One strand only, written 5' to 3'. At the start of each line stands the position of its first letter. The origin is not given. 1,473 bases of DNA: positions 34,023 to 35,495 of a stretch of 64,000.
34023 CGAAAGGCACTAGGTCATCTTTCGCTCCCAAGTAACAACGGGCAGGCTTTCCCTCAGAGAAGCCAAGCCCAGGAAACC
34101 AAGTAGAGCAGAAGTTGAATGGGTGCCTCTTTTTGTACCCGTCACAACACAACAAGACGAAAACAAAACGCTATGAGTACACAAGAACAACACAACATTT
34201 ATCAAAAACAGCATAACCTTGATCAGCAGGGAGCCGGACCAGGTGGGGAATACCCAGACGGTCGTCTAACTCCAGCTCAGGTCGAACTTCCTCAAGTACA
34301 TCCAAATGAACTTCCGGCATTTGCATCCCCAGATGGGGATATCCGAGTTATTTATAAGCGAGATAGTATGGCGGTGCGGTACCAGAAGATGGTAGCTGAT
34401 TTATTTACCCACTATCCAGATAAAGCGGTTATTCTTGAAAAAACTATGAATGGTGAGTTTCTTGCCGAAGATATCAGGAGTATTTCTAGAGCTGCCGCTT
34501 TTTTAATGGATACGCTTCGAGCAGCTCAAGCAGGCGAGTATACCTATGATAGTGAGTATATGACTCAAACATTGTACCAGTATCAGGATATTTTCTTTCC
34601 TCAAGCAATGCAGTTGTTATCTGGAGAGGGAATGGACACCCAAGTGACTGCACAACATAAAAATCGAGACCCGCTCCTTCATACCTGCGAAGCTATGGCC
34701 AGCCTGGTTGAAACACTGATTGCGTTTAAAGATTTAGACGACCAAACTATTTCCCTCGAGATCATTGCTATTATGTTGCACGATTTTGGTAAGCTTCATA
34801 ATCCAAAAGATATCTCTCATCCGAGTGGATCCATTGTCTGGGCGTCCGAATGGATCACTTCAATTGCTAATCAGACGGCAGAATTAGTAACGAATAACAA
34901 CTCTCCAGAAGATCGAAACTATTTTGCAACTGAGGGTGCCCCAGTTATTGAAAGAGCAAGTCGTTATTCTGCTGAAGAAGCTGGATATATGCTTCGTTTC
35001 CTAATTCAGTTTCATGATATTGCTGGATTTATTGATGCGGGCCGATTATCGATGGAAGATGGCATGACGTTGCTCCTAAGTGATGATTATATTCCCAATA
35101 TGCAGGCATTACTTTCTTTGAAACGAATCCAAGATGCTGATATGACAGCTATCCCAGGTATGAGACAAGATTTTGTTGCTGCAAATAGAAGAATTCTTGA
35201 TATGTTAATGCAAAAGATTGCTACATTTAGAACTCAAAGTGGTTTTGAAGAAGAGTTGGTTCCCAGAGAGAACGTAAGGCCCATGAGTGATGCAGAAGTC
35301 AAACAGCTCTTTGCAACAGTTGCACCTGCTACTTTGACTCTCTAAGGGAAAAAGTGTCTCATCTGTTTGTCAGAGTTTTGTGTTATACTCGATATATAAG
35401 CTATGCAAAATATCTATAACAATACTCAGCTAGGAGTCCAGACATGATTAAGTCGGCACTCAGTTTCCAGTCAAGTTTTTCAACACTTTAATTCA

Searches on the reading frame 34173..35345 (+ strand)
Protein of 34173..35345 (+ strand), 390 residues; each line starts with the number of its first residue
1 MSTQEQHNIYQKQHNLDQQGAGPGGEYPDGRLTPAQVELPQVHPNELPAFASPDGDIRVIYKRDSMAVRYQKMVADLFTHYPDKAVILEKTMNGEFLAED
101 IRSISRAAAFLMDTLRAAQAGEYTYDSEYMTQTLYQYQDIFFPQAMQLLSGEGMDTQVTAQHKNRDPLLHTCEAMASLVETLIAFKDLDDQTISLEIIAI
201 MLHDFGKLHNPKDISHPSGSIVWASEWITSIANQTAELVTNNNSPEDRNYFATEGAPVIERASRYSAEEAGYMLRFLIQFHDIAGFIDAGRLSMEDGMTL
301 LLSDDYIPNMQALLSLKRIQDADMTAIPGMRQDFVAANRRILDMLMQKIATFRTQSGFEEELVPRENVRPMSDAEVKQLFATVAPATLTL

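Call 10: search_protein_families(library=pfam, proteins=[window:34173-35345:+])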
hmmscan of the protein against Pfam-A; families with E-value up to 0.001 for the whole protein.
window:34173-35345:+ (390 aa): 0 families

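Call 13: search_protein_families(library=pfam, proteins=[window:34173-35345:+], max_evalue=10)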
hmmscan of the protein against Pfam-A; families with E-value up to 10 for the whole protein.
window:34173-35345:+ (390 aa): 1 family
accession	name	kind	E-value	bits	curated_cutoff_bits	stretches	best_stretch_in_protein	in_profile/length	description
PF05397.17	Med15_fungi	-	0.12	13.1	25.2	1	99-141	64-106/112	Mediator complex subunit 15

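Call 53: search_solved_structures(query=window:34173-35345:+, max_evalue=1)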
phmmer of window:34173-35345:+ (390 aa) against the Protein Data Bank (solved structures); distinct sequences matched with E-value up to 1: 0.

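Call 55: find_homologous_proteins(query=window:34173-35345:+, max_evalue=0.00001)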
Query window:34173-35345:+ (390 aa): 7 proteins with E <= 0.00001 among 4879 candidates.
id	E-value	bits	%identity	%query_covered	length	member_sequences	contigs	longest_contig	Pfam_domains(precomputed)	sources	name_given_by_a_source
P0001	5.4e-257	870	100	100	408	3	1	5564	-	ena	-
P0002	1.6e-105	371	51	93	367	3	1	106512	-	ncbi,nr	ncbi:MAG: hypothetical protein H6773_03020 [Pseudomonadales bacterium]|nr:hypothetical protein [Pseu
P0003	2.8e-103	364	53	87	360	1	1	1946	-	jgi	-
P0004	3.0e-89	318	49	83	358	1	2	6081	-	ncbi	-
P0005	4.6e-77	278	40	97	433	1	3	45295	-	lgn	-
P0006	6.5e-73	264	38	98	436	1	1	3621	-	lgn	-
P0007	4.3e-69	251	38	97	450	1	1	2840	-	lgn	-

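Call 63: predict_structure(alignment_id=A5)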
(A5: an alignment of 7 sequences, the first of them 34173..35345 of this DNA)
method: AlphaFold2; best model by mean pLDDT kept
length: 390 residues; sequences in the alignment: 7
mean_pLDDT: 76.8   pTM: 0.79
mean pLDDT of the five models: 76.8, 75.9, 74.2, 72.8, 70.1
residues with pLDDT >= 90: 88; 70-90: 198; 50-70: 57; < 50: 47
segments of 3 or more residues with pLDDT < 50: 3-7, 36-43, 239-260, 383-390
pLDDT, mean of each block of 10 residues (from residue 1): 47 54 57 44 60 79 83 82 84 86 85 85 84 84 85 60 73 94 87 92 86 85 90 67 42 39 79 95 91 90 89 94 83 88 91 81 82 76 45
secondary structure, 60 per line:
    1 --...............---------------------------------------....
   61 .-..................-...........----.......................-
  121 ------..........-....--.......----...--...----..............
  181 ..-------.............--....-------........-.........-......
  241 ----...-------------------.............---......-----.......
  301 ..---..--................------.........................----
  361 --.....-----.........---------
elements in order: H3-17 H57-61 H63-80 H82-92 H97-119 H127-136 H138-141 H144-150 H167-182 H190-202 H205-208 H216-223 H225-233 H235-240 H267-279 H283-288 H294-302 H310-325 H332-356 H373-381

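Call 66: fold_search(model_id=the predicted structure, library=pdb)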
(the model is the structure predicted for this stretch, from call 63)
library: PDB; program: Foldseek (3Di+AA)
matches with E <= 10: 475; with E <= 0.001: 0
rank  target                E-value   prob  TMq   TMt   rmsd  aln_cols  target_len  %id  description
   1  3g45_B                6.5e-02  0.80  0.23  0.24  19.9       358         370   12  Crystal structure of human phosphodiesterase 4b with regulatory domain and d155988 (released 2010-01-19)
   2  4npv                  7.3e-02  0.87  0.24  0.28  16.8       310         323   11  Crystal structure of human PDE1B bound to inhibitor 7A (6,7,8-trimethoxy-N-(pentan-3-yl)quinazolin-4-amine) (released 2014-07-16)
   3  3g4g_A                9.0e-02  0.87  0.26  0.29  18.1       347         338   10  Crystal structure of human phosphodiesterase 4d with regulatory domain and d155871 (released 2010-01-19)
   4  3frg                  9.7e-02  0.92  0.26  0.30  17.3       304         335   12  Catalytic Domain of Human Phosphodiesterase 4B2B in Complex with a Quinoline Inhibitor (released 2010-01-12)
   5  5laq                  1.3e-01  0.89  0.26  0.30  15.9       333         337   10  Crystal structure of human phosphodiesterase 4B catalytic domain with inhibitor NPD-001 (released 2018-03-14)
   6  3w5e_A                1.4e-01  0.85  0.24  0.27  15.2       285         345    9  Crystal structure of phosphodiesterase 4B in complex with compound 31e (released 2013-05-29)
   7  1tb7_A                1.4e-01  0.84  0.24  0.28  16.0       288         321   11  Catalytic Domain Of Human Phosphodiesterase 4D In Complex With AMP (released 2004-08-03)
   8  5xkm_B                1.4e-01  0.84  0.22  0.24  17.1       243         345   13  Crystal structure of human phosphodiesterase 2A in complex with 6-methyl-N-(1-(4-(trifluoromethoxy)phenyl)propyl)pyraz (released 2017-08-16)
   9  3v93_B                1.4e-01  0.69  0.23  0.26  18.0       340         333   10  unliganded structure of TcrPDEC1 catalytic domain (released 2012-02-22)
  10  6kjz_B                1.5e-01  0.75  0.25  0.29  17.4       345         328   11  Crystal structure of PDE4D catalytic domain complexed with compound 1 (released 2020-03-18)
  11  6im6_A                1.6e-01  0.77  0.25  0.28  16.1       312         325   10  Crystal structure of PDE4D complexed with a novel inhibitor (released 2019-10-23)
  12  3sl5_A                1.6e-01  0.77  0.24  0.27  17.2       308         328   10  Crystal structure of the catalytic domain of PDE4D2 complexed with compound 10d (released 2011-10-26)
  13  1y2e_B                1.7e-01  0.84  0.26  0.31  17.2       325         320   11  Catalytic Domain Of Human Phosphodiesterase 4D In Complex With 1-(4-amino-phenyl)-3,5-dimethyl-1H-pyrazole-4-carboxyli (released 2005-03-01)
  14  3kkt_B                1.7e-01  0.75  0.25  0.28  16.1       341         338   10  Crystal structure of human PDE4b with 5-[3-[(1S,2S,4R)-Bicyclo[2.2.1]hept-2-yloxy]-4-methoxyp henyl]tetrahydro-2(1H)-p (released 2009-11-24)
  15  1xon_A                1.7e-01  0.72  0.24  0.28  17.7       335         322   11  Catalytic Domain Of Human Phosphodiesterase 4D In Complex With Piclamilast (released 2004-12-14)
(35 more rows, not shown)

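Call 68: find_encoding_contigs(protein=P0002, flank=3000, max_places=2)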
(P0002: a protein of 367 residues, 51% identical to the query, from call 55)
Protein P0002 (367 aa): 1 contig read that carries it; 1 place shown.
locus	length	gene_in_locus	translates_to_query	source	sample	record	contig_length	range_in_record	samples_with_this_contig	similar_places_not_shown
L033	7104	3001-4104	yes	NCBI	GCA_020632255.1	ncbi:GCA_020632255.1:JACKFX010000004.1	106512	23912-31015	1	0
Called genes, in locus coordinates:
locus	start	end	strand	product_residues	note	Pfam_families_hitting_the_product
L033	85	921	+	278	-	PF01790:LGT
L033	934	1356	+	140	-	PF01252:Peptidase_A8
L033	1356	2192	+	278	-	PF00849:PseudoU_synth_2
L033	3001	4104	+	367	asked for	-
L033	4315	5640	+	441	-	PF00464:SHMT, PF00155:Aminotran_1_2 (weak)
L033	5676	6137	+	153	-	-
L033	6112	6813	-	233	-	PF02475:TRM5-TYW2_MTfase (faint), PF05050:Methyltransf_21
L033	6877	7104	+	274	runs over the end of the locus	PF01261:AP_endonuc_2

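Call 69: find_encoding_contigs(protein=P0005, flank=3000, max_places=2)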
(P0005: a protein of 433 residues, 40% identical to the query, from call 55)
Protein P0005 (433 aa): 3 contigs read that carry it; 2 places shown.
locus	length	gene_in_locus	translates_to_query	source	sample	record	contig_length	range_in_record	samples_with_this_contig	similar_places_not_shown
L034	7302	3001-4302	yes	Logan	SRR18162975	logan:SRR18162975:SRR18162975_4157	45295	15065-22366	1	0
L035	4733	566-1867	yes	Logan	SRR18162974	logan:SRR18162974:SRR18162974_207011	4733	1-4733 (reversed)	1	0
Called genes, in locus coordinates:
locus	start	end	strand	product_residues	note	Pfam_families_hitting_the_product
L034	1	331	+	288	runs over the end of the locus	PF01790:LGT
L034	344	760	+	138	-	PF01252:Peptidase_A8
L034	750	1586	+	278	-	PF00849:PseudoU_synth_2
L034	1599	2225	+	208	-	PF00156:Pribosyltran, PF14681:UPRTase (weak)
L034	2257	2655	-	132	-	-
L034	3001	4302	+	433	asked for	-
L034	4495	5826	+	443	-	PF00464:SHMT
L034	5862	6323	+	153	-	-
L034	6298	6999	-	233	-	PF05050:Methyltransf_21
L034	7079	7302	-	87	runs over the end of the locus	-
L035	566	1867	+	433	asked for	-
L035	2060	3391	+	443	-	PF00464:SHMT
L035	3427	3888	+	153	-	-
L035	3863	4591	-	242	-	PF05050:Methyltransf_21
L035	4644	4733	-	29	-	?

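Call 70: find_encoding_contigs(protein=P0006, flank=3000, max_places=2)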
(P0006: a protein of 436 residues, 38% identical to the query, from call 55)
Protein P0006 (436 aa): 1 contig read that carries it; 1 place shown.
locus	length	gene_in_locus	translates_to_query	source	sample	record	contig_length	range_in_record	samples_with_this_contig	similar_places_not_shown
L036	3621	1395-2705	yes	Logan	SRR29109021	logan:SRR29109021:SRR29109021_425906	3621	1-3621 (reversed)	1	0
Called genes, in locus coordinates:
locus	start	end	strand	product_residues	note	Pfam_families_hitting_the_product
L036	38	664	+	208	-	PF00156:Pribosyltran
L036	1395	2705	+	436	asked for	-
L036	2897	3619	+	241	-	?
